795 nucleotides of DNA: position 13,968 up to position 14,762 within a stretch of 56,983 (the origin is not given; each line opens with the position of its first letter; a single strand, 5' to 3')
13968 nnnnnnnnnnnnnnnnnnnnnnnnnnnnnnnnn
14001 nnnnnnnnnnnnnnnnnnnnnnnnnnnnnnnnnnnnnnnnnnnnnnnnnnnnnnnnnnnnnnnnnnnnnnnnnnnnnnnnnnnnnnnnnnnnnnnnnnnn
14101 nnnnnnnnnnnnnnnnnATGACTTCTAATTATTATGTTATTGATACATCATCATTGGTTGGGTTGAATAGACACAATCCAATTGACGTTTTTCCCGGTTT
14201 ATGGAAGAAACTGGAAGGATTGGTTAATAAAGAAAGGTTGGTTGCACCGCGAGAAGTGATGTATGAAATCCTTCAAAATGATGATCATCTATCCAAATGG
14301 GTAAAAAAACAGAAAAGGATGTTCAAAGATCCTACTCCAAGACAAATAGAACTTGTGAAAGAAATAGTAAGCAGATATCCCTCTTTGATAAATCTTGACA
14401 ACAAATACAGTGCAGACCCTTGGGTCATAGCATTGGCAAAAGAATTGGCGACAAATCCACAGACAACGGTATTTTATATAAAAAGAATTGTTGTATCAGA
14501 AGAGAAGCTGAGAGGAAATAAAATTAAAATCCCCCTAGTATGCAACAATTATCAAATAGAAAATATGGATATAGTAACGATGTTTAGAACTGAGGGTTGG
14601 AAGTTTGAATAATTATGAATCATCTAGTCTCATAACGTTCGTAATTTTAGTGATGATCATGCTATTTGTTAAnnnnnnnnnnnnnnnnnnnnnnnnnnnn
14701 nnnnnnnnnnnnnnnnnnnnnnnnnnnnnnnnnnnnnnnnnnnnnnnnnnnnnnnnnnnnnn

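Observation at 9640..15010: AT-rich accessory island between core genes: Type IIG R-M, XRE-ImmA/IrrE protease, DUF4411 PIN-like and a small membrane protein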

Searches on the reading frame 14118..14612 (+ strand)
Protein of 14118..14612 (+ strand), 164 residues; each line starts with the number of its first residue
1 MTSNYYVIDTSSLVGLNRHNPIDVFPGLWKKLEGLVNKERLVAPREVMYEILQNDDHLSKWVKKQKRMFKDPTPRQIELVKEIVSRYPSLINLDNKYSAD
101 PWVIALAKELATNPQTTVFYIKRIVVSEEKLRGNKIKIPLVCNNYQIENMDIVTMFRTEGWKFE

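Call 3: search_protein_families(library=pfam, proteins=[window:14118-14612:+], max_evalue=0.01)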
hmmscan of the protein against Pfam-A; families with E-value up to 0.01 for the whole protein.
window:14118-14612:+ (164 aa): 1 family
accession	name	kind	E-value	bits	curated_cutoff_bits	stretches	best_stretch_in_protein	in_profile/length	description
PF14367.12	DUF4411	-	5.7e-29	101.4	23.5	1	6-163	1-159/159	Domain of unknown function (DUF4411)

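Call 4: search_protein_families(library=padloc, proteins=[window:14118-14612:+], max_evalue=0.01)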
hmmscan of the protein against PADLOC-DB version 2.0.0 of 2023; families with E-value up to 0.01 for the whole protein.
window:14118-14612:+ (164 aa): 1 family
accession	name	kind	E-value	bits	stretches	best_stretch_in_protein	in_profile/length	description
PDLC05070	PDC-S70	-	0.0054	14.9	1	1-74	1-66/161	-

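Call 5: search_protein_families(library=ncbifam, proteins=[window:14118-14612:+], max_evalue=0.01)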
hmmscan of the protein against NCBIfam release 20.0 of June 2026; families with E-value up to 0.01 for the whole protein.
window:14118-14612:+ (164 aa): 0 families

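Call 13: find_homologous_proteins(query=window:14118-14612:+)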
Query window:14118-14612:+ (164 aa): 290 proteins with E <= 0.001 among 298 candidates; the best 120 are listed.
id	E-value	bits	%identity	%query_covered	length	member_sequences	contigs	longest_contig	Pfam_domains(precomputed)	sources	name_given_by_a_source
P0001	5.5e-105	366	100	100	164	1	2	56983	PF14367.13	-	-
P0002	5.2e-82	291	81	99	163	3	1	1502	PF14367.13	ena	-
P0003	6.5e-81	288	77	99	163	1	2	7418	PF14367.13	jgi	jgi:protein associated with RNAse G/E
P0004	7.8e-78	278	76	99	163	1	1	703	PF14367.13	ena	-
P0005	7.0e-75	268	72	99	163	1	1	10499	PF14367.13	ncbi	-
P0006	3.4e-74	266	72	99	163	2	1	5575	PF14367.13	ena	-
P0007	4.3e-74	266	72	99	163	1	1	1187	PF14367.13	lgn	-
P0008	1.1e-73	264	71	99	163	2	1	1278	PF14367.13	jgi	-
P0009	1.4e-73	264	71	99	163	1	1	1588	PF14367.13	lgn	-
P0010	2.1e-73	263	72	99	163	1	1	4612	PF14367.13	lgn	-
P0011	5.9e-68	246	69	99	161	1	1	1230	PF14367.13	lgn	-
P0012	8.2e-68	245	66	99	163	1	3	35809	PF14367.13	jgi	-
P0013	3.8e-67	243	66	99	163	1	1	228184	PF14367.13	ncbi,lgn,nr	ncbi:MAG: twitching motility protein PilT [Candidatus Woesearchaeota archaeon]|nr:MAG: twitching mot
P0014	7.3e-67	242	66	99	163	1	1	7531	PF14367.13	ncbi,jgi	-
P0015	1.3e-66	241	64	99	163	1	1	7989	PF14367.13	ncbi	-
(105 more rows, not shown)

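Call 18: find_encoding_contigs(protein=P0003, flank=8000, max_places=3)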
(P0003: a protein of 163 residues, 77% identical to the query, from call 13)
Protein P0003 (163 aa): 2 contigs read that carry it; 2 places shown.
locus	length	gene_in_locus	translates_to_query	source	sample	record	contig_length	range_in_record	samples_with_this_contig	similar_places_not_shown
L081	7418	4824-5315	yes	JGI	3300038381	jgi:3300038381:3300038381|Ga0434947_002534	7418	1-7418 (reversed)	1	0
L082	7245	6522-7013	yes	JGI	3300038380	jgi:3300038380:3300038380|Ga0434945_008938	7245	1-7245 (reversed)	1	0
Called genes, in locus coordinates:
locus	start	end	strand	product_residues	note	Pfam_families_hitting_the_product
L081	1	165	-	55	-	?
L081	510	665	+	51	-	-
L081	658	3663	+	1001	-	PF02384:N6_Mtase (faint), PF01170:UPF0020 (faint), PF20473:MmeI_Mtase, PF07669:Eco57I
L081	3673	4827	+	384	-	PF01381:HTH_3, PF12844:HTH_19 (faint), PF06114:Peptidase_M78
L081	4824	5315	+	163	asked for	PF14367:DUF4411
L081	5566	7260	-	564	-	PF03235:GmrSD_N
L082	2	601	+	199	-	?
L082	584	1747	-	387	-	PF01555:N6_N4_Mtase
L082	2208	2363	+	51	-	-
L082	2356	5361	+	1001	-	PF02384:N6_Mtase (faint), PF01170:UPF0020 (faint), PF20473:MmeI_Mtase, PF07669:Eco57I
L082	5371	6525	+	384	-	PF01381:HTH_3, PF12844:HTH_19 (faint), PF06114:Peptidase_M78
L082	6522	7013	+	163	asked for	PF14367:DUF4411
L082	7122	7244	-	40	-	?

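Call 19: find_encoding_contigs(protein=P0005, flank=8000, max_places=3)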
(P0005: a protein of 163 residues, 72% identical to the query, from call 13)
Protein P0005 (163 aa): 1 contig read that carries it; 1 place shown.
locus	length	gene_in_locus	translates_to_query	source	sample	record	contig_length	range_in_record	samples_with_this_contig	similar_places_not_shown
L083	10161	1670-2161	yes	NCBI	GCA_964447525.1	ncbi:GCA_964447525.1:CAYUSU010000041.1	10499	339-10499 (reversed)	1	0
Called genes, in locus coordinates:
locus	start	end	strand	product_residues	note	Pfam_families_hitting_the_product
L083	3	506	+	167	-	?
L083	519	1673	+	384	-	PF01381:HTH_3 (weak), PF06114:Peptidase_M78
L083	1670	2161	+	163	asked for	PF14367:DUF4411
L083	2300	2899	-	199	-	PF18955:DUF5698, PF10035:DUF2179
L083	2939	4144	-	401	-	PF00999:Na_H_Exchanger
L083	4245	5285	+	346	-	PF01699:Na_Ca_ex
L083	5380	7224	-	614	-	-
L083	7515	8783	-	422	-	-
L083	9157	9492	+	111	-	PF10639:TMEM234 (weak), PF00892:EamA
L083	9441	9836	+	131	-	PF00892:EamA (weak), PF00893:Multi_Drug_Res (weak)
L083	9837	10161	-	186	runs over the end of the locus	-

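Call 24: find_related_loci(query=A1, collection=metagenome_contigs, flank=7000)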
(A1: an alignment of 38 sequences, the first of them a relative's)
Query A1 (164 aa) in metagenome_contigs; peptide patterns used: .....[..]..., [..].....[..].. (x = any residue, [..] = any of these).
133 stretches matched a pattern; 113 encode a relative of the query (tblastn E <= 1e-3); the best 80 are kept; 80 distinct loci.
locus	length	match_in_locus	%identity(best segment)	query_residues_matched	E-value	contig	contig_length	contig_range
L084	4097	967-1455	72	1-163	7e-81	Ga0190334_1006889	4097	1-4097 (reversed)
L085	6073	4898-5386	65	1-163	2e-72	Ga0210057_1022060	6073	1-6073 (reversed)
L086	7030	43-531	61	1-163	6e-72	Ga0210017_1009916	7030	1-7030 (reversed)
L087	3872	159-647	64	1-163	2e-71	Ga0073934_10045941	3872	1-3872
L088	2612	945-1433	63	1-163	2e-72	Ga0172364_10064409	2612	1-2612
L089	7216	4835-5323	64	1-163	2e-71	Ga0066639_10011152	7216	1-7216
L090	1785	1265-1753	64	1-163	3e-74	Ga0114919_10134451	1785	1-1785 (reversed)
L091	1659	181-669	63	1-163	2e-74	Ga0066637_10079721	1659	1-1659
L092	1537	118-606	61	1-163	7e-75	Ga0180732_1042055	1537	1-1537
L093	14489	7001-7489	64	1-163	8e-71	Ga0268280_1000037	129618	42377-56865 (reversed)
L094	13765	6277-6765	64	1-163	7e-71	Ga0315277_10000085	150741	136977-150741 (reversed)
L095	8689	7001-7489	64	1-163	4e-71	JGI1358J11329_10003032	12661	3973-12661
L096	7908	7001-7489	66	1-163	4e-71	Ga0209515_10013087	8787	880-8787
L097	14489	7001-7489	64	1-163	4e-71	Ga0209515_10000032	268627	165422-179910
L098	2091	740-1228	66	1-163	2e-72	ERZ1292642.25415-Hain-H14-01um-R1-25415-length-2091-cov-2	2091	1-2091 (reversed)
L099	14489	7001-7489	63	1-163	1e-70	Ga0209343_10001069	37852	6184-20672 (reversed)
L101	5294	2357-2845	64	1-163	9e-71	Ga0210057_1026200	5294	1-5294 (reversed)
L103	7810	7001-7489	64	1-163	2e-70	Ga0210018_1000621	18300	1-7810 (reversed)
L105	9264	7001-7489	63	1-163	3e-70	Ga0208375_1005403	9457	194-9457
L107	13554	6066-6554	61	1-163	6e-70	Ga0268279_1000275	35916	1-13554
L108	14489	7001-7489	61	1-163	7e-70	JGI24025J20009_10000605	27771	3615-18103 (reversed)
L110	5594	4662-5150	62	1-163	6e-70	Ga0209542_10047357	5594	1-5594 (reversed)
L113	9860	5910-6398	61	1-163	1e-69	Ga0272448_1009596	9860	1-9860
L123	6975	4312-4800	60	1-163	2e-68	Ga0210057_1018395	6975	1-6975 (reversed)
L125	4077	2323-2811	62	1-163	2e-68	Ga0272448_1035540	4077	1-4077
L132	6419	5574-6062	61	1-163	1e-67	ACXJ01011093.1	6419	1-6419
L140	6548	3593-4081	60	1-163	3e-66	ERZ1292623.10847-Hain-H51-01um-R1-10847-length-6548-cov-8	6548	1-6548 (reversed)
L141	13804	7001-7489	58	1-163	2e-65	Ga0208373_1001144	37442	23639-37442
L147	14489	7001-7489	58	1-163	9e-64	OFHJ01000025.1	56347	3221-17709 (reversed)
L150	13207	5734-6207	56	6-163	3e-63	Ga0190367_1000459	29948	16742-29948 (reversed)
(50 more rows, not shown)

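Call 29: search_protein_families(library=pfam, proteins=[L086:522-3719:+, L095:2826-5810:+, L095:1480-2829:+, L095:2-1483:+, L097:7602-8747:+, L113:506-4210:+, L132:713-4432:+, L147:2180-5854:+, L103:2826-5828:+, L107:2097-4916:+], max_evalue=0.00001)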
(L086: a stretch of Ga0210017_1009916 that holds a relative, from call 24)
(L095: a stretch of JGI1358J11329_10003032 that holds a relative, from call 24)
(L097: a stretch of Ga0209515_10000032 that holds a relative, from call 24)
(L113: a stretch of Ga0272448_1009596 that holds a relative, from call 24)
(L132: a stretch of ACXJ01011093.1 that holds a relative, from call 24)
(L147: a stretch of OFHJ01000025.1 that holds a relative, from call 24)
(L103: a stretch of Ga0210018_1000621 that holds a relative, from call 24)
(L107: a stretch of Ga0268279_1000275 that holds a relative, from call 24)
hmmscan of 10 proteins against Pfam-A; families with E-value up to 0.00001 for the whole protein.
L086:522-3719:+ (1065 aa): 5 families
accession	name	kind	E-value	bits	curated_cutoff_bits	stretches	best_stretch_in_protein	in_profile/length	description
PF00271.37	Helicase_C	-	8e-23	81.2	23.5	1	640-757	2-110/110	Helicase conserved C-terminal domain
PF00176.29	SNF2-rel_dom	-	1.1e-11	44.8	24.9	0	336-492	124-251/290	SNF2-related domain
PF04851.21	ResIII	-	1.4e-10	41.7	22.5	1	236-385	2-163/164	Type III restriction enzyme, res subunit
PF13091.12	PLDc_2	-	9.3e-10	38.9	27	1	38-177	10-132/132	PLD-like domain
PF00270.35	DEAD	-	1.5e-06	28.5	26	0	324-387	108-163/167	DEAD/DEAH box helicase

L095:2826-5810:+ (994 aa): 5 families
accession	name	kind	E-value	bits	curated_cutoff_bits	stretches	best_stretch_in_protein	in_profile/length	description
PF18766.7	SWI2_SNF2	-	7.6e-24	85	26.7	1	264-496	1-189/221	SWI2/SNF2 ATPase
PF04851.21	ResIII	-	2.1e-17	64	22.5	1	261-459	4-163/164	Type III restriction enzyme, res subunit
PF04313.20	HSDR_N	-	1.3e-16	61.5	25.1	1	82-198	60-182/198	Type I restriction enzyme R protein N terminus (HSDR_N)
PF22679.2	T1R_D3-like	-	2.1e-12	48.1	27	1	606-685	83-156/158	Type I restriction enzyme subunit R domain 3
PF00270.35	DEAD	-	7.2e-11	42.5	26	1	270-464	9-165/167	DEAD/DEAH box helicase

L095:1480-2829:+ (449 aa): 1 family
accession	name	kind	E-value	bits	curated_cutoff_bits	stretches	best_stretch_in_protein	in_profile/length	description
PF01420.25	Methylase_S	-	7.3e-18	65.8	22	2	309-423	57-166/168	Type I restriction modification DNA specificity domain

L095:2-1483:+ (493 aa): 2 families
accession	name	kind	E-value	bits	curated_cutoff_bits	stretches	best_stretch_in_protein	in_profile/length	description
PF02384.22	N6_Mtase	-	2.4e-54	185.2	20.4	1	1-279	25-276/311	N-6 DNA Methylase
PF07669.17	Eco57I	-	7.7e-08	33.1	25.3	1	100-213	62-171/171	Eco57I restriction-modification methylase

L097:7602-8747:+ (381 aa): 1 family
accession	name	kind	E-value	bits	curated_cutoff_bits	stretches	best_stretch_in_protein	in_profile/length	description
PF05833.16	NFACT_N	-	4.2e-55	187.8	31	1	9-362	4-364/456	NFACT N-terminal and middle domains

L113:506-4210:+ (1234 aa): 3 families
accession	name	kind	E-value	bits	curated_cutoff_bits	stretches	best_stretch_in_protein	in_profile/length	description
PF07669.17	Eco57I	-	6.2e-29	101.7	25.3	1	493-799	2-165/171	Eco57I restriction-modification methylase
PF20473.4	MmeI_Mtase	-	6.4e-10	39.1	27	1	435-514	11-85/259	MmeI, DNA-methyltransferase domain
PF02384.22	N6_Mtase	-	1.9e-07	31.1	20.4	0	441-517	44-103/311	N-6 DNA Methylase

L132:713-4432:+ (1239 aa): 4 families
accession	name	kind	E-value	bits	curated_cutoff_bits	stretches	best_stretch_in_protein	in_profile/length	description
PF07669.17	Eco57I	-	5.9e-29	101.8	25.3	1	486-793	2-165/171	Eco57I restriction-modification methylase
PF20473.4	MmeI_Mtase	-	2e-12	47.3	27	1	426-526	9-105/259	MmeI, DNA-methyltransferase domain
PF02384.22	N6_Mtase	-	1.5e-06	28.2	20.4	0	431-515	41-108/311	N-6 DNA Methylase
PF01170.24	UPF0020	-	4.2e-06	27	22.3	0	437-501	29-93/197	RMKL-like, methyltransferase domain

L147:2180-5854:+ (1224 aa): 3 families
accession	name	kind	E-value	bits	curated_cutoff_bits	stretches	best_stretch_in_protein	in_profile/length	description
PF07669.17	Eco57I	-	1.4e-27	97.3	25.3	1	485-791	2-164/171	Eco57I restriction-modification methylase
PF20473.4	MmeI_Mtase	-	3.7e-09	36.6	27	1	424-525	9-105/259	MmeI, DNA-methyltransferase domain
PF02384.22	N6_Mtase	-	1.6e-07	31.4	20.4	0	431-513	43-107/311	N-6 DNA Methylase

L103:2826-5828:+ (1000 aa): 6 families
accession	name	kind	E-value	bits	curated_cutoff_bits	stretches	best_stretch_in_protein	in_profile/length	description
PF07669.17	Eco57I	-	4.6e-40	137.9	25.3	1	461-641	1-171/171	Eco57I restriction-modification methylase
PF02384.22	N6_Mtase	-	2.8e-17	63.5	20.4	1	333-631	4-208/311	N-6 DNA Methylase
PF20473.4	MmeI_Mtase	-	2.1e-15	57.1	27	1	392-609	13-200/259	MmeI, DNA-methyltransferase domain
PF12950.13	TaqI_C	-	2.4e-08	34.7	26.5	1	800-923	8-118/118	TaqI-like C-terminal specificity domain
PF04313.20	HSDR_N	-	3.6e-07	30.7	25.1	0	28-139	2-194/198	Type I restriction enzyme R protein N terminus (HSDR_N)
PF01170.24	UPF0020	-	7.8e-06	26.1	22.3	0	401-480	31-96/197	RMKL-like, methyltransferase domain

L107:2097-4916:+ (939 aa): 5 families
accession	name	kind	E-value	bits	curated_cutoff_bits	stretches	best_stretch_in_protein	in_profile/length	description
PF07669.17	Eco57I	-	2.4e-48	164.9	25.3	1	433-594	2-171/171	Eco57I restriction-modification methylase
PF02384.22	N6_Mtase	-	6.8e-27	95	20.4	1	315-621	3-245/311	N-6 DNA Methylase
PF12950.13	TaqI_C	-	4.7e-14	53.1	26.5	1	715-840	2-99/118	TaqI-like C-terminal specificity domain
PF20473.4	MmeI_Mtase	-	1.1e-12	48.1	27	1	370-562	10-201/259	MmeI, DNA-methyltransferase domain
PF01170.24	UPF0020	-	2.1e-07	31.3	22.3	0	379-451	28-96/197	RMKL-like, methyltransferase domain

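Call 30: search_protein_families(library=pfam, proteins=[L094:2661-4976:+, L096:3146-5845:+, L096:753-3146:+, L110:1277-3508:+, L141:3257-5770:+, L141:1735-3273:+, L108:4465-5766:+, L108:3251-4468:+, L108:2074-3195:+, L150:2672-4507:+], max_evalue=0.00001)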
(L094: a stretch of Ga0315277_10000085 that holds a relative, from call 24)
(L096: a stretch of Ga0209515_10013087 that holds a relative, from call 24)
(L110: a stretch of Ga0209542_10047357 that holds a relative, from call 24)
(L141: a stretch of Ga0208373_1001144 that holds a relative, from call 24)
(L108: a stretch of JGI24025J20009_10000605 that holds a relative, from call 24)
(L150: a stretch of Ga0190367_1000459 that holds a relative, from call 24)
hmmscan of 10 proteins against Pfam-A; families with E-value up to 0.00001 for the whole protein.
L094:2661-4976:+ (771 aa): 1 family
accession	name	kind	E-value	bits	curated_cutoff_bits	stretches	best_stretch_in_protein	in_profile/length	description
PF05124.17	S_layer_C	-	1e-15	58.3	23.9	1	29-747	1-175/177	S-layer like family, outer domain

L096:3146-5845:+ (899 aa): 1 family
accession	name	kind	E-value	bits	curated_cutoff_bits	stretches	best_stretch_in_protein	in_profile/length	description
PF04851.21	ResIII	-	7.9e-17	62.1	22.5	1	92-334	7-163/164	Type III restriction enzyme, res subunit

L096:753-3146:+ (797 aa): 1 family
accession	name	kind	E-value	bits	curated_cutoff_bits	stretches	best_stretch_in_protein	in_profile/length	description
PF01555.25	N6_N4_Mtase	-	2.2e-48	165.6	26.7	1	138-454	1-218/221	DNA methylase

L110:1277-3508:+ (743 aa): 0 families

L141:3257-5770:+ (837 aa): 3 families
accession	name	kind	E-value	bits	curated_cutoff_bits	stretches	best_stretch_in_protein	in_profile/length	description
PF10544.15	T5orf172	-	1.8e-11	44.9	20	1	19-108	3-97/101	T5orf172 domain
PF04851.21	ResIII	-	6.2e-08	33.2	22.5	1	125-276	2-146/164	Type III restriction enzyme, res subunit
PF13455.12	MUG113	-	9.3e-08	33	22.3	1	31-108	1-70/73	Meiotically up-regulated gene 113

L141:1735-3273:+ (512 aa): 2 families
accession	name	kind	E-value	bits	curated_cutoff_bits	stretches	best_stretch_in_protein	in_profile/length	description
PF07669.17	Eco57I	-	1.1e-40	140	25.3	1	87-260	1-171/171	Eco57I restriction-modification methylase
PF02384.22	N6_Mtase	-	5.5e-06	26.4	20.4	0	20-106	26-97/311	N-6 DNA Methylase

L108:4465-5766:+ (433 aa): 1 family
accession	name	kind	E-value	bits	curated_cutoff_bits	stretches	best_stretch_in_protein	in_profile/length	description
PF04055.27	Radical_SAM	-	4.3e-29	102.3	29.5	1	157-326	1-165/166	Radical SAM superfamily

L108:3251-4468:+ (405 aa): 2 families
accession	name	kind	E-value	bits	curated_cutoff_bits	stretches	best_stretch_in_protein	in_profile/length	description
PF04055.27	Radical_SAM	-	4.4e-13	50.2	29.5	1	15-186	7-157/166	Radical SAM superfamily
PF19238.5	Radical_SAM_2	-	4.9e-08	33.2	26.7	1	124-199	68-144/151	Radical SAM-like domain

L108:2074-3195:+ (373 aa): 1 family
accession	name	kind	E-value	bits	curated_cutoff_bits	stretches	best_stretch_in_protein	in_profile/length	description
PF01699.29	Na_Ca_ex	-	1.2e-56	191.3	24.9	2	74-213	3-148/151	Sodium/calcium exchanger protein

L150:2672-4507:+ (611 aa): 1 family
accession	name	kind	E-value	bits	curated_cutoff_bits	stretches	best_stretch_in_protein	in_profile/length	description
PF10145.14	PhageMin_Tail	-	4.5e-15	56.5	33.2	1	131-270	33-178/201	Phage-related minor tail protein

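Call 40: search_protein_families(library=pfam, proteins=[L084:1446-4097:+, L140:4132-5901:+, L093:5038-5829:+, L105:4731-5810:+, L123:2289-3164:+, L125:298-1173:+, L113:4212-4760:+, L099:5303-5842:+, L083:3-506:+, L101:2861-3649:+], max_evalue=0.001)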
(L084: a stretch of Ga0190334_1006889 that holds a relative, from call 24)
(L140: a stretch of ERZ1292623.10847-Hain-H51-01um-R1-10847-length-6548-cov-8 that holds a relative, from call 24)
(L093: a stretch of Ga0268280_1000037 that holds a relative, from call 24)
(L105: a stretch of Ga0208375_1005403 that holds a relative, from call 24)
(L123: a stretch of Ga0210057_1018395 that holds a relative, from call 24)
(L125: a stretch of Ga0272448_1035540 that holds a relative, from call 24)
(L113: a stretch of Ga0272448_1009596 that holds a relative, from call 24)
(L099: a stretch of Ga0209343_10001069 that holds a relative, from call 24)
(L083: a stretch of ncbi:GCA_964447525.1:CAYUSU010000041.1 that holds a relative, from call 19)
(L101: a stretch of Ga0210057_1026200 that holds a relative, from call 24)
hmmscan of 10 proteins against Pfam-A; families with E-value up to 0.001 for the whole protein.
L084:1446-4097:+ (884 aa): 3 families
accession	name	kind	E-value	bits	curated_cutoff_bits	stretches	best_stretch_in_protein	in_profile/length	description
PF04851.21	ResIII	-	1.5e-15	57.9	22.5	1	50-301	2-163/164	Type III restriction enzyme, res subunit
PF18766.7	SWI2_SNF2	-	3.6e-10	40.3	26.7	1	149-286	23-143/221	SWI2/SNF2 ATPase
PF00270.35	DEAD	-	1.8e-08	34.8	26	1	151-301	21-161/167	DEAD/DEAH box helicase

L140:4132-5901:+ (589 aa): 2 families
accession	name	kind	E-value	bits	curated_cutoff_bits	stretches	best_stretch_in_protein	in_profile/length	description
PF03235.19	GmrSD_N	-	2.8e-38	132.5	33.2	1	11-232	2-198/199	GmrSD restriction endonuclease, N-terminal domain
PF07510.16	GmrSD_C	-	2.6e-19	69.9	23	1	430-582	7-137/138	GmrSD restriction endonucleases, C-terminal domain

L093:5038-5829:+ (263 aa): 1 family
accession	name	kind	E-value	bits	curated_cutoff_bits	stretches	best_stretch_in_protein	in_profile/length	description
PF02810.21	SEC-C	-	1.2e-08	35.1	20.4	1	163-180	1-18/19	SEC-C motif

L105:4731-5810:+ (359 aa): 1 family
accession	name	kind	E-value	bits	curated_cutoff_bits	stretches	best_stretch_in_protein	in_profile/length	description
PF13289.12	SIR2_2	-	8.8e-08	32.8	24.5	1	145-306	2-118/141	SIR2-like domain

L123:2289-3164:+ (291 aa): 1 family
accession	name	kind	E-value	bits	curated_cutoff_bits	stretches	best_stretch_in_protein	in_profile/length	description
PF02498.22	Bro-N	-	5.9e-10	40.1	25.6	1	25-121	1-91/96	BRO family, N-terminal domain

L125:298-1173:+ (291 aa): 0 families

L113:4212-4760:+ (182 aa): 0 families

L099:5303-5842:+ (179 aa): 0 families

L083:3-506:+ (167 aa): 0 families

L101:2861-3649:+ (262 aa): 0 families
